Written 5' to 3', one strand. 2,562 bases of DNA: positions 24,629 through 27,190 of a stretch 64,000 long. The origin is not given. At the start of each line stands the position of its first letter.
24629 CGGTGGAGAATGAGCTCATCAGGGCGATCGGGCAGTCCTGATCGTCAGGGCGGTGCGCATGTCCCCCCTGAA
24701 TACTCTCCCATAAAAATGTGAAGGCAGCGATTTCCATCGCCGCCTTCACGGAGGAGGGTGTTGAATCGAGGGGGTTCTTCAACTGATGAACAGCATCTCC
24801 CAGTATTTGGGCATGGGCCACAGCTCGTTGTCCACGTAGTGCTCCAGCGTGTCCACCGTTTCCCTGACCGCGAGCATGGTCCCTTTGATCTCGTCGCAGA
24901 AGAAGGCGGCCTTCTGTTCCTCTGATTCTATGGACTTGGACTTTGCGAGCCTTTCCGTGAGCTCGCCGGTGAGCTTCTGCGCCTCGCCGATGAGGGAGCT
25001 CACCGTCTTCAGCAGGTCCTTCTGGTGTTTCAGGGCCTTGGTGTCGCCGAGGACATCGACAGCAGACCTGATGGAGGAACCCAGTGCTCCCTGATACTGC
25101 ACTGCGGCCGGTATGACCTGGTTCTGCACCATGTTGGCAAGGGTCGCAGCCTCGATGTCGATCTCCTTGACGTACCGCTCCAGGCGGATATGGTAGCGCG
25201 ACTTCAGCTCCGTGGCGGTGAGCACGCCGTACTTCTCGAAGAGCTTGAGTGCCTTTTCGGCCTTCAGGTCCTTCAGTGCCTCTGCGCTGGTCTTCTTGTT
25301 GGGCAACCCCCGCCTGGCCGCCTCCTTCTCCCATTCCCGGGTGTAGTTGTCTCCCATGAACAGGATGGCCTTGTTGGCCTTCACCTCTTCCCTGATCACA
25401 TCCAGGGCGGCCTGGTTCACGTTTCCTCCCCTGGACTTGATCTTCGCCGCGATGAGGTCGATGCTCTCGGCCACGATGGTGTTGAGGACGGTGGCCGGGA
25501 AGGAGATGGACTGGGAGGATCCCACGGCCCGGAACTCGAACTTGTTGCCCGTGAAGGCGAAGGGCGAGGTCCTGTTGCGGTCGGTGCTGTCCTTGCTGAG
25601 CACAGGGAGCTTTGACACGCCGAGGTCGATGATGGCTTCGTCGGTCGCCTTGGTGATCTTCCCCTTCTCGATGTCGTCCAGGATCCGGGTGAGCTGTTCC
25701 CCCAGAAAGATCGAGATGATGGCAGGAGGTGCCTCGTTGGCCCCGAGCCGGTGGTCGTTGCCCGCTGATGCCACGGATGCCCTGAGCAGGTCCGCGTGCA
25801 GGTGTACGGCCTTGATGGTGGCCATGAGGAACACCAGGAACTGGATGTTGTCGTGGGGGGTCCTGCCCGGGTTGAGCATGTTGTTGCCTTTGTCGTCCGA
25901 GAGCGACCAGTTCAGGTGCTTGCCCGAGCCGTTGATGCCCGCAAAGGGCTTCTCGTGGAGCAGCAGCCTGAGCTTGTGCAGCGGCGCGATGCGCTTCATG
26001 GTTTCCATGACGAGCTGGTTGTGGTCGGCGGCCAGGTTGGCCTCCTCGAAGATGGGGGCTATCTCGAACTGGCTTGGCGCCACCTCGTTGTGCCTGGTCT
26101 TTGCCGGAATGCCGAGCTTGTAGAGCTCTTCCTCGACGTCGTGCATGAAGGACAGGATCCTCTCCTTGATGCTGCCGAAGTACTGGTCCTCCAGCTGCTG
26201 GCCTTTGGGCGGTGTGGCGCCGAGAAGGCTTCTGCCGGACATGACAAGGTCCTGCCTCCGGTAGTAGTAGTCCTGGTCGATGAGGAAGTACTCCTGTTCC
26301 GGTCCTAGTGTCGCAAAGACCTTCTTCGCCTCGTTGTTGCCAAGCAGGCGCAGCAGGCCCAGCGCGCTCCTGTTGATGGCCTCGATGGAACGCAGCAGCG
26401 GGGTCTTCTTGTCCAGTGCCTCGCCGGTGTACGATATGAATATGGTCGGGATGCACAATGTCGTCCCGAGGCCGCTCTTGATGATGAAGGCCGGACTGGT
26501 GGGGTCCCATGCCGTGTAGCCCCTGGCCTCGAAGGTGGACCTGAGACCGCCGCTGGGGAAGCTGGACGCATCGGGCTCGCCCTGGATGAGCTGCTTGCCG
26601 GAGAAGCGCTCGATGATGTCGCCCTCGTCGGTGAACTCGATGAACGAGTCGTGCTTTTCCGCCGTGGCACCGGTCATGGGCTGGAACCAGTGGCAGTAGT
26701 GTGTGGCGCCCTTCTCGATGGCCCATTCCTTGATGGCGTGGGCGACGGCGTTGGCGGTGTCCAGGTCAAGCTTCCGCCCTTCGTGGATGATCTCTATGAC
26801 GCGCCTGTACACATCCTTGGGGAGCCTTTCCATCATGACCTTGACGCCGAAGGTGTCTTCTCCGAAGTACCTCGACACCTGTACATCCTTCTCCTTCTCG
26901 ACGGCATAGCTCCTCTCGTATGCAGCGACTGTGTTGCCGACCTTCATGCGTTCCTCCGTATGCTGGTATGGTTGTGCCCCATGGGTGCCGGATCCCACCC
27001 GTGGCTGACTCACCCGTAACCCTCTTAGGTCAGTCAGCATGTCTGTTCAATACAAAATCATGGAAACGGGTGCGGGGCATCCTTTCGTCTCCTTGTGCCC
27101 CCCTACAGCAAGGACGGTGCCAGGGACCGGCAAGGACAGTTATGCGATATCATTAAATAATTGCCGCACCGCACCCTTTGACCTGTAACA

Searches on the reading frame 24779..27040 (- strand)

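Call 5: search_protein_families(library=pfam, proteins=[window:24779-27040:-], max_evalue=0.01)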
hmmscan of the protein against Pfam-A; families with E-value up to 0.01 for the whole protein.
window:24779-27040:- (753 aa): 3 families
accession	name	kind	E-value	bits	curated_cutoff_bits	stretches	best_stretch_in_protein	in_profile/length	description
PF12437.13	GSIII_N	-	6.1e-80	266.9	25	1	56-218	2-160/160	Glutamine synthetase type III N terminal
PF18318.6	Gln-synt_C-ter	-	1.2e-41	141.6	22.7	1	546-658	3-115/118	Glutamine synthetase C-terminal domain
PF00120.29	Gln-synt_C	-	1.1e-21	77.8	24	1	236-391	15-166/344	Glutamine synthetase, catalytic domain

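Call 6: search_protein_families(library=ncbifam, proteins=[window:24779-27040:-], max_evalue=0.01)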
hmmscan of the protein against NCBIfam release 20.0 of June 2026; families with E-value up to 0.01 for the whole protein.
window:24779-27040:- (753 aa): 4 families
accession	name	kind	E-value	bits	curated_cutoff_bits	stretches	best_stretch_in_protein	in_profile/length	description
TIGR00653.1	GlnA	equivalog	3e-13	49.3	429.15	1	243-391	121-279/462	type I glutamate--ammonia ligase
TIGR03105.1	gln_synth_III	equivalog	1.1e-09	37.3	469.6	1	293-421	154-281/435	type III glutamate--ammonia ligase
NF045547.1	GGputSyn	equivalog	5.8e-07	28.6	650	1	298-393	167-261/438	gamma-glutamylputrescine synthetase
NF007006.0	PRK09469.1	equivalog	0.0001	21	845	1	308-395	202-289/469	glutamate--ammonia ligase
